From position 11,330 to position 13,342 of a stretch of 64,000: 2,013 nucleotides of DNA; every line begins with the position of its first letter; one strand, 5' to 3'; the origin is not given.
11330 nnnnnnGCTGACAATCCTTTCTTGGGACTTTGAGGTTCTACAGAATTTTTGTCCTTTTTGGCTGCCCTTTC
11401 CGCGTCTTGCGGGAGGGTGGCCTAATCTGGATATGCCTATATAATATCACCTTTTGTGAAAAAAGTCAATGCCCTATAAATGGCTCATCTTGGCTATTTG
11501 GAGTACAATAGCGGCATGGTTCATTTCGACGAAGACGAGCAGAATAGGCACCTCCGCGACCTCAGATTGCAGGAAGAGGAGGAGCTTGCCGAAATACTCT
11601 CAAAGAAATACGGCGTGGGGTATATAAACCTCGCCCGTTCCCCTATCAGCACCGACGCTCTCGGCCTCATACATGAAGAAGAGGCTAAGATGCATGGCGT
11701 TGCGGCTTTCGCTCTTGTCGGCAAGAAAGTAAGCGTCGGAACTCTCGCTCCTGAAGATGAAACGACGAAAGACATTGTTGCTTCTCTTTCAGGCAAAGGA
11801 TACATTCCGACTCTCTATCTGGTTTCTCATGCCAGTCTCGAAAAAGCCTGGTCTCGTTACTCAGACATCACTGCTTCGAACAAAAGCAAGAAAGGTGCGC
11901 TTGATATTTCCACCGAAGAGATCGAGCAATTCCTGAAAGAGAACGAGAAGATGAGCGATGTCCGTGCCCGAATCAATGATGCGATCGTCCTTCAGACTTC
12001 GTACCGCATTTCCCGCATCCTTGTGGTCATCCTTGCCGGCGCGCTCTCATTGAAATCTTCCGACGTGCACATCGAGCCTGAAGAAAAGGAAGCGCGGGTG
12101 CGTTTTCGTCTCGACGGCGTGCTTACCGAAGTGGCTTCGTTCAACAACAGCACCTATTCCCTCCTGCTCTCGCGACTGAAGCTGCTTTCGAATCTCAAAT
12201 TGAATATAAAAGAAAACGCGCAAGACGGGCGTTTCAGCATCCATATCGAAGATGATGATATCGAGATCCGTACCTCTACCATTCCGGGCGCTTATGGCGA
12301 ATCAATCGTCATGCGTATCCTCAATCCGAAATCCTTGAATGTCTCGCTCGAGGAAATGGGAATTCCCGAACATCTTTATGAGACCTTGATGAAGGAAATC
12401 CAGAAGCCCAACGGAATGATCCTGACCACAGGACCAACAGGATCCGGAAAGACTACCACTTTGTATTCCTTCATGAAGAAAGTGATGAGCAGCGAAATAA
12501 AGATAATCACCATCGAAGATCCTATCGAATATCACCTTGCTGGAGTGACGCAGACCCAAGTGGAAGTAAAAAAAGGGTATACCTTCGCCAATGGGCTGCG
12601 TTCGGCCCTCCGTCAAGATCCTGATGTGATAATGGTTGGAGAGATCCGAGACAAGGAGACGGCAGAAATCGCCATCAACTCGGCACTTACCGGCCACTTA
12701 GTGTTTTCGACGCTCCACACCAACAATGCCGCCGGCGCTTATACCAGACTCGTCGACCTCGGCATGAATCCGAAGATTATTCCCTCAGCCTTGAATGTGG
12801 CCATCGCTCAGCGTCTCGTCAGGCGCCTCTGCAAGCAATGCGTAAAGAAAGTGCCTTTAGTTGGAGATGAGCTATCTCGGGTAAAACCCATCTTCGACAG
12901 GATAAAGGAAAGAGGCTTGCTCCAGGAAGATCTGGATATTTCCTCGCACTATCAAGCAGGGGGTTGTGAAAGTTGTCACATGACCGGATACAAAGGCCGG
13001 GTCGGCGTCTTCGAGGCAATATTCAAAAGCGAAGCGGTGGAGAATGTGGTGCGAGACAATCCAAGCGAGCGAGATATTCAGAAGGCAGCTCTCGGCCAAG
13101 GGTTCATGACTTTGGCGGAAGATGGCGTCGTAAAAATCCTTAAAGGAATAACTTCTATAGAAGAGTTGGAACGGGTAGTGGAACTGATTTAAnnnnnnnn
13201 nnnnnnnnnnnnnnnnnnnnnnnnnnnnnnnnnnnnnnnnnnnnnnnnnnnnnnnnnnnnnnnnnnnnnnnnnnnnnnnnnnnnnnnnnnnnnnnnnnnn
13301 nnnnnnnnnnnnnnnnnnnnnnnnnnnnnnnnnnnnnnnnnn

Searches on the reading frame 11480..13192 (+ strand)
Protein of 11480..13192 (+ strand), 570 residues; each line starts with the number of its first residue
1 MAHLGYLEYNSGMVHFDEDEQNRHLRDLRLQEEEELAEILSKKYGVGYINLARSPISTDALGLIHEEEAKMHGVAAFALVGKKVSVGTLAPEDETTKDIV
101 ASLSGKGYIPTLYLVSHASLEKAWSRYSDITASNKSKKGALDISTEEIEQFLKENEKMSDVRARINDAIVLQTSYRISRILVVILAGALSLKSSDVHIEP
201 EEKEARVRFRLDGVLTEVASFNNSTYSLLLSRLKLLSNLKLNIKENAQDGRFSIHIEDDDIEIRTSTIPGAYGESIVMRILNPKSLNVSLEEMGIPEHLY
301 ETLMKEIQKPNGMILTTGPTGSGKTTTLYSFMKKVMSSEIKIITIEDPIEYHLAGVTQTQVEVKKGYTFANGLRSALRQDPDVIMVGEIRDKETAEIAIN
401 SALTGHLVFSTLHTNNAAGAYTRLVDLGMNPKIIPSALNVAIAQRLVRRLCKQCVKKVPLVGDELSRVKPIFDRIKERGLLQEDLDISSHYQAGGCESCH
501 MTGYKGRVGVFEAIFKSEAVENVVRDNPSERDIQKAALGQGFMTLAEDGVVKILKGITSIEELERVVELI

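Call 73: search_protein_families(library=pfam, proteins=[window:11480-13192:+], max_evalue=0.0001)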
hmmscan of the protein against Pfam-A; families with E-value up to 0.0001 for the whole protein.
window:11480-13192:+ (570 aa): 3 families
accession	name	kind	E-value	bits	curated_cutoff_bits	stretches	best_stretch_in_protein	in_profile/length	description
PF00437.27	T2SSE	-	7.4e-121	403.7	24.9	1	177-565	8-370/370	Type II/IV secretion system protein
PF05157.20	MshEN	-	3.1e-06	27.5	23.1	1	44-130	1-86/90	MshEN domain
PF20720.3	nSTAND3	-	8.7e-05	22.7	27.2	0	305-350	11-56/155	Novel STAND NTPase 3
